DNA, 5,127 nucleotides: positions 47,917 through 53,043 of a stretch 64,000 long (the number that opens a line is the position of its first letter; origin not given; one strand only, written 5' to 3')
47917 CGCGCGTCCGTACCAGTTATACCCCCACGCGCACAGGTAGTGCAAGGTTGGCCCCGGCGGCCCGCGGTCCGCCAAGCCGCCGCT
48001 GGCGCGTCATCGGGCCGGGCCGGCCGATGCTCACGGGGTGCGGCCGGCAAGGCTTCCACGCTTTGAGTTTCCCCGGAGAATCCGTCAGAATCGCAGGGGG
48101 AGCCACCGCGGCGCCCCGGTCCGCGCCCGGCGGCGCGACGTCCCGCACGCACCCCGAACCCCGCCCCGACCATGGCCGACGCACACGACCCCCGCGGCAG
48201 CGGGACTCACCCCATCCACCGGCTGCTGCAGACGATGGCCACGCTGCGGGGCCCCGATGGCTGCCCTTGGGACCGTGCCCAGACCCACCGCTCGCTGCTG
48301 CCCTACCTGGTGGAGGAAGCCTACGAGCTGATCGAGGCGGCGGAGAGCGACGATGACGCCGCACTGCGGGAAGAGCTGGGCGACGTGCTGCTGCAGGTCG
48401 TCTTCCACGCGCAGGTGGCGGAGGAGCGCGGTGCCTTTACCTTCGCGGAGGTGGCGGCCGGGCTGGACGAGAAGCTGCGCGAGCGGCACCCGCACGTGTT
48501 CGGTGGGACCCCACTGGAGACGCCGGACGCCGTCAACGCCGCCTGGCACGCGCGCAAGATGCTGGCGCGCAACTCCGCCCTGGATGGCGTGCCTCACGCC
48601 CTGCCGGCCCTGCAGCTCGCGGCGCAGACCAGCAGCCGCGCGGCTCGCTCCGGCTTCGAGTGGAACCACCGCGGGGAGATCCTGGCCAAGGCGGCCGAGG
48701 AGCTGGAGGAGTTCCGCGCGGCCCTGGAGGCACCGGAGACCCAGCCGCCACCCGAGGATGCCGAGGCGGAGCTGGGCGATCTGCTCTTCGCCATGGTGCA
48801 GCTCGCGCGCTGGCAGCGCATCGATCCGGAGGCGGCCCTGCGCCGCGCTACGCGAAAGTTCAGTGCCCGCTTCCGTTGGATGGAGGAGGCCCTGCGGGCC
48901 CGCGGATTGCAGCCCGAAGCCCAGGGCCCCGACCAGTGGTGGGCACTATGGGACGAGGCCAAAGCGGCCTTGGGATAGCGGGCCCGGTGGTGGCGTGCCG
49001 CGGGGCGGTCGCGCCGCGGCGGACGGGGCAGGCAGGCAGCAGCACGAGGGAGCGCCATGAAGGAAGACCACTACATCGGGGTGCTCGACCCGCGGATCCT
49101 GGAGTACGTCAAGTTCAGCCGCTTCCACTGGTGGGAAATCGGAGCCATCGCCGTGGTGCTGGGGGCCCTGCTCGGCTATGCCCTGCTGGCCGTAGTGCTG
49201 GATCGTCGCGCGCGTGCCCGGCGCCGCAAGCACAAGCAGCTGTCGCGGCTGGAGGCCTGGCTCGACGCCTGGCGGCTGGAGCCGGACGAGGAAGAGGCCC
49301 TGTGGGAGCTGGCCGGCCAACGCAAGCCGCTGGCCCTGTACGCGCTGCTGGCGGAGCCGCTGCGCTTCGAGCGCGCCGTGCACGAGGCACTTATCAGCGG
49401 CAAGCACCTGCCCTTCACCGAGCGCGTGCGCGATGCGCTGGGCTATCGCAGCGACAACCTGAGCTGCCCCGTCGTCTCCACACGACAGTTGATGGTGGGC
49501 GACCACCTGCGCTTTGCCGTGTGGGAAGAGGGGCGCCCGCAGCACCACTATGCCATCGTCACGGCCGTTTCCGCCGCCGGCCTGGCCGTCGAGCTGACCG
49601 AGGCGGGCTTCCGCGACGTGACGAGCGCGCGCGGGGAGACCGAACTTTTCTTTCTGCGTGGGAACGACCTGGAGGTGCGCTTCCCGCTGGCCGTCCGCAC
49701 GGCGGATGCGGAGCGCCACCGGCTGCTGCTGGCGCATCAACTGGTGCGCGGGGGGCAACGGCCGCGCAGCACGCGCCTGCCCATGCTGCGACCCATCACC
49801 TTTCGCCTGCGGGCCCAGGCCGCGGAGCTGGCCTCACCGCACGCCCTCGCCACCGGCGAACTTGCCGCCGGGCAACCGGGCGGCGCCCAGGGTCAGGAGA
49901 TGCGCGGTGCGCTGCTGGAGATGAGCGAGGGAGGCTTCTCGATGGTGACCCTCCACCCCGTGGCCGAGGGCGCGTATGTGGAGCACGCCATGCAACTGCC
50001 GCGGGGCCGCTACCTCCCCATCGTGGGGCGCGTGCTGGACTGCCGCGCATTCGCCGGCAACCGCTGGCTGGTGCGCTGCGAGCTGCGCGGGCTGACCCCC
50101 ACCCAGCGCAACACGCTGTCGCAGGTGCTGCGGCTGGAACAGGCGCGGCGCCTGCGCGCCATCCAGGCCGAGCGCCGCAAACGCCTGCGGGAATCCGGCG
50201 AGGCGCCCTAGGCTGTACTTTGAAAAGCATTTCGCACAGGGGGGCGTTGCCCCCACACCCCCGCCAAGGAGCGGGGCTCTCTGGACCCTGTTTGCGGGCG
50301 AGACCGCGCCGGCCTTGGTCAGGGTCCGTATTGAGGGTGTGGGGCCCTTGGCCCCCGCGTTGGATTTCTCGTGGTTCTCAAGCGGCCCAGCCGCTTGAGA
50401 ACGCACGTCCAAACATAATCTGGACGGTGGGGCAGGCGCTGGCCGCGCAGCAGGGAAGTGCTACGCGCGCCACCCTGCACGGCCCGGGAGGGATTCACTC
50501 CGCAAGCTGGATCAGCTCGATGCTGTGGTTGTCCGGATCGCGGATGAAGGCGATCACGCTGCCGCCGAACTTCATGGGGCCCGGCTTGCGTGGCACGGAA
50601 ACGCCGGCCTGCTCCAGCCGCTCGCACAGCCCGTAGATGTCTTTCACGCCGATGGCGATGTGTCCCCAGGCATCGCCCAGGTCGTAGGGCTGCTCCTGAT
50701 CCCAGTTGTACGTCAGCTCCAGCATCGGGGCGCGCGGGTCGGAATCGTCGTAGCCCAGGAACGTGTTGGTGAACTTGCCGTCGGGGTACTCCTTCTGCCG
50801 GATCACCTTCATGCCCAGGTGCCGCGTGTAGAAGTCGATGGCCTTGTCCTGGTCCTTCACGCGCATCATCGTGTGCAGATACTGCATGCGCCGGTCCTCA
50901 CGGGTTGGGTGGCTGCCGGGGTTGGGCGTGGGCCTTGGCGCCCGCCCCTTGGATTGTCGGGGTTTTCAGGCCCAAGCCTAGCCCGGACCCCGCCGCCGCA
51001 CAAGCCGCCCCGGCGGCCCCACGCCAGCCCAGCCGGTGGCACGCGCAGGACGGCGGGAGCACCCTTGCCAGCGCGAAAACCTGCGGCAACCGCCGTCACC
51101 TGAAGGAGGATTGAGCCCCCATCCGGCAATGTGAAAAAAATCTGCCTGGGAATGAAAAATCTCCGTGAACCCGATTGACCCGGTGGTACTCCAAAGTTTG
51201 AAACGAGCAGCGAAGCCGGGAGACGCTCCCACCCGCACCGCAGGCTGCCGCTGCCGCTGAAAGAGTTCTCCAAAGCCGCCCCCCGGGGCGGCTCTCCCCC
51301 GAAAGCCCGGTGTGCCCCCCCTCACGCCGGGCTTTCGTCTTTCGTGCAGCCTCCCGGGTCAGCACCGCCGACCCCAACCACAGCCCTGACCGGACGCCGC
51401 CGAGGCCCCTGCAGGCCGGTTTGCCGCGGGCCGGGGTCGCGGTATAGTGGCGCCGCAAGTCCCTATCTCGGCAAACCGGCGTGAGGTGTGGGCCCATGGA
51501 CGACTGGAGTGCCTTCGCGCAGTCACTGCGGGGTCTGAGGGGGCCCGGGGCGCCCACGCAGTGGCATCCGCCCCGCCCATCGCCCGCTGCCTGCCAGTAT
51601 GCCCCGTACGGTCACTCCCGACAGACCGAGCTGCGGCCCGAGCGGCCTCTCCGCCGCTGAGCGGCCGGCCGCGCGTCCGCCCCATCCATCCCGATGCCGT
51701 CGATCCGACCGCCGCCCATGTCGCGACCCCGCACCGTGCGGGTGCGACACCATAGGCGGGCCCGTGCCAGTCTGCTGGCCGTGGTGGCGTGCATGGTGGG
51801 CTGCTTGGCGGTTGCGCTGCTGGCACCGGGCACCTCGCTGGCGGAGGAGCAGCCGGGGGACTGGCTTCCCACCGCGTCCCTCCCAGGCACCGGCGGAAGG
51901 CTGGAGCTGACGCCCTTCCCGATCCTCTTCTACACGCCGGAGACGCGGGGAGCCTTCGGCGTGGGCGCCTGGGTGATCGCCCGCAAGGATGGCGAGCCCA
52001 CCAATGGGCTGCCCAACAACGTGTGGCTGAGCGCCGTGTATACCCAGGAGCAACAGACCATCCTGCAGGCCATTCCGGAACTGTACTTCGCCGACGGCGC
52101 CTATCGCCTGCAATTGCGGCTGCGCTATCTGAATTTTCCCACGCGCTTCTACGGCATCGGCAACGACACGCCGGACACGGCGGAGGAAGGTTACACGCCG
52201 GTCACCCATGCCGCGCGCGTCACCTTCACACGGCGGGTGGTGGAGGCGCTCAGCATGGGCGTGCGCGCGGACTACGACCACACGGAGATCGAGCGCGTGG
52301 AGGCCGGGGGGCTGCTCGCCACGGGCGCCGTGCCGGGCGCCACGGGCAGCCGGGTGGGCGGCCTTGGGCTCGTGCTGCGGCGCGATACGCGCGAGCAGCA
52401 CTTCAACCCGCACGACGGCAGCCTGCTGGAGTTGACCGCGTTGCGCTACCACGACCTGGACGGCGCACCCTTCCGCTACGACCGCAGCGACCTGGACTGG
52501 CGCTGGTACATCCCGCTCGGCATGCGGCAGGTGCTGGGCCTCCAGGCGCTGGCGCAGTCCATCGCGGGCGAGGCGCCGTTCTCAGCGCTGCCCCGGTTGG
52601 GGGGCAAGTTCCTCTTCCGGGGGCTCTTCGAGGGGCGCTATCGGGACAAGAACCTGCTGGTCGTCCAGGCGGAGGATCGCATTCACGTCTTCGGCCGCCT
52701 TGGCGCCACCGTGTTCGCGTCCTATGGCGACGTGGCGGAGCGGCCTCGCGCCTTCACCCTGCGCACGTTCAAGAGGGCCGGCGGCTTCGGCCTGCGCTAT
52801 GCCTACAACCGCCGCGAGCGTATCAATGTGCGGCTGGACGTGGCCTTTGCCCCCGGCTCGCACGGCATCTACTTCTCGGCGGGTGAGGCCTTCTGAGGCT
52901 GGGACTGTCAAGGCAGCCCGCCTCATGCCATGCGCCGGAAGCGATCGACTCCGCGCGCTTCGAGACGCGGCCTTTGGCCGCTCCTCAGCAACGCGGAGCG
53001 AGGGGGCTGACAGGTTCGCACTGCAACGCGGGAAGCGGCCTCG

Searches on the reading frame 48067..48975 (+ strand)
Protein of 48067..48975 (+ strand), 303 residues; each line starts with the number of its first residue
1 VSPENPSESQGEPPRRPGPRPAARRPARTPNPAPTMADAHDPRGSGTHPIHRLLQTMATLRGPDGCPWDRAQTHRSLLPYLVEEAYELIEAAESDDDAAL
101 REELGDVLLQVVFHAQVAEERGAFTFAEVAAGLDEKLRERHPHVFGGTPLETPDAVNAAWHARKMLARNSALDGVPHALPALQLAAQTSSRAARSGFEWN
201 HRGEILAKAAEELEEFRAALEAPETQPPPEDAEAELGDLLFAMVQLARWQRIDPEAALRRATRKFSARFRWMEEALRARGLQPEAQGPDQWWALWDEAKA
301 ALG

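Call 74: search_protein_families(library=pfam, proteins=[window:48067-48975:+], max_evalue=0.00001)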
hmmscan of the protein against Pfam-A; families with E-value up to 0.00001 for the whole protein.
window:48067-48975:+ (303 aa): 2 families
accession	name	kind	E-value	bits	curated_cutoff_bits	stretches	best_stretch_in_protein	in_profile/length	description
PF03819.22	MazG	-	1.7e-37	128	22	2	72-145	1-74/74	MazG nucleotide pyrophosphohydrolase domain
PF01503.22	PRA-PH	-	1.1e-09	39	21.3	0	197-263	22-84/86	Phosphoribosyl-ATP pyrophosphohydrolase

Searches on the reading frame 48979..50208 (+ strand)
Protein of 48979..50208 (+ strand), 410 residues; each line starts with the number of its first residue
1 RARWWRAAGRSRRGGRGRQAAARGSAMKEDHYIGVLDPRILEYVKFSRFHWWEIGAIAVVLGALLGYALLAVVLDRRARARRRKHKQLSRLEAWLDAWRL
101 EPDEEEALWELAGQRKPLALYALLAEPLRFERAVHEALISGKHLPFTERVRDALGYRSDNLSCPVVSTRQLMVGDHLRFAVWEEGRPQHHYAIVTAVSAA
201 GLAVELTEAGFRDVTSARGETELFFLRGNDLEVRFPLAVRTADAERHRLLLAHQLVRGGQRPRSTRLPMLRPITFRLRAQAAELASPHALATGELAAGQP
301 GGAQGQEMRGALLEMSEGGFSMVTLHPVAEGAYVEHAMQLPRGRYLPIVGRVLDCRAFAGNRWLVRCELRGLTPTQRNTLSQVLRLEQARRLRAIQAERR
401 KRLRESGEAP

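Call 10: search_protein_families(library=pfam, proteins=[window:48979-50208:+])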
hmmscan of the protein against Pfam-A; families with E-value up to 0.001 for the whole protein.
window:48979-50208:+ (410 aa): 1 family
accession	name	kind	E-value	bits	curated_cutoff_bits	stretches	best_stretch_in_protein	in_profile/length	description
PF07238.19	PilZ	-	3.7e-05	24.4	22.5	1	304-383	19-99/102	PilZ domain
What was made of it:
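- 49057..50211 (+): PilZ-domain gene whose TAG stop (50209-50211) lies inside copy B's right-end CTAG. Pfam PF07238 (call 10).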

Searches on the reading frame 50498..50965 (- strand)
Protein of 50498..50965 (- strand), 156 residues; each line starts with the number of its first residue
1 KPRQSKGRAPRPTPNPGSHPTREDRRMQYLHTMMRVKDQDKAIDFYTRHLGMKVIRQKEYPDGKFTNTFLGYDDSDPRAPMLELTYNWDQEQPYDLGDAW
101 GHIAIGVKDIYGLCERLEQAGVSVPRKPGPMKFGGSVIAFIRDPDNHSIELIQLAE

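Call 10: search_protein_families(library=pfam, proteins=[window:50498-50965:-])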
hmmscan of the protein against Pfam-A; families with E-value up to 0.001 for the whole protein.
window:50498-50965:- (156 aa): 2 families
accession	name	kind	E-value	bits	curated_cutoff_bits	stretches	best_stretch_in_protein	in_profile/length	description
PF00903.31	Glyoxalase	-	2.5e-24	86.4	20.6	1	30-151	3-121/121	Glyoxalase/Bleomycin resistance protein/Dioxygenase superfamily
PF13669.12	Glyoxalase_4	-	1.8e-07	31.8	27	1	31-140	2-109/109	Glyoxalase/Bleomycin resistance protein/Dioxygenase superfamily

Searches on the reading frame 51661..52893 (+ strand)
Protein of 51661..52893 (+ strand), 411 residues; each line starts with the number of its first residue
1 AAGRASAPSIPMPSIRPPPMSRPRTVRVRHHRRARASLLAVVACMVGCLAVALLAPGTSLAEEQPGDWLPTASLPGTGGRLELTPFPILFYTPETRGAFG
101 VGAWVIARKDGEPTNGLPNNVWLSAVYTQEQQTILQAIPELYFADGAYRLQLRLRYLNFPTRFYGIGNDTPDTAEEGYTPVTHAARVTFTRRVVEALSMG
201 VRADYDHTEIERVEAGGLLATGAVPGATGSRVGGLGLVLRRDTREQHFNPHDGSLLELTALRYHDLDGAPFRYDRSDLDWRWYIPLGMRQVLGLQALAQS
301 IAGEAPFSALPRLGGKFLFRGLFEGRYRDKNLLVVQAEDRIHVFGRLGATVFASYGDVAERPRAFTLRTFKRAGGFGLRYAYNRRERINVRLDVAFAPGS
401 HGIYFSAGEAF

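Call 74: search_protein_families(library=pfam, proteins=[window:51661-52893:+], max_evalue=0.00001)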
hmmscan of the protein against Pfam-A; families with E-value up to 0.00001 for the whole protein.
window:51661-52893:+ (411 aa): 1 family
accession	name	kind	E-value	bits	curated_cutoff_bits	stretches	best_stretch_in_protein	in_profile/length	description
PF01103.29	Omp85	-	8.5e-07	29.2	24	1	116-411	4-325/325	Omp85 superfamily domain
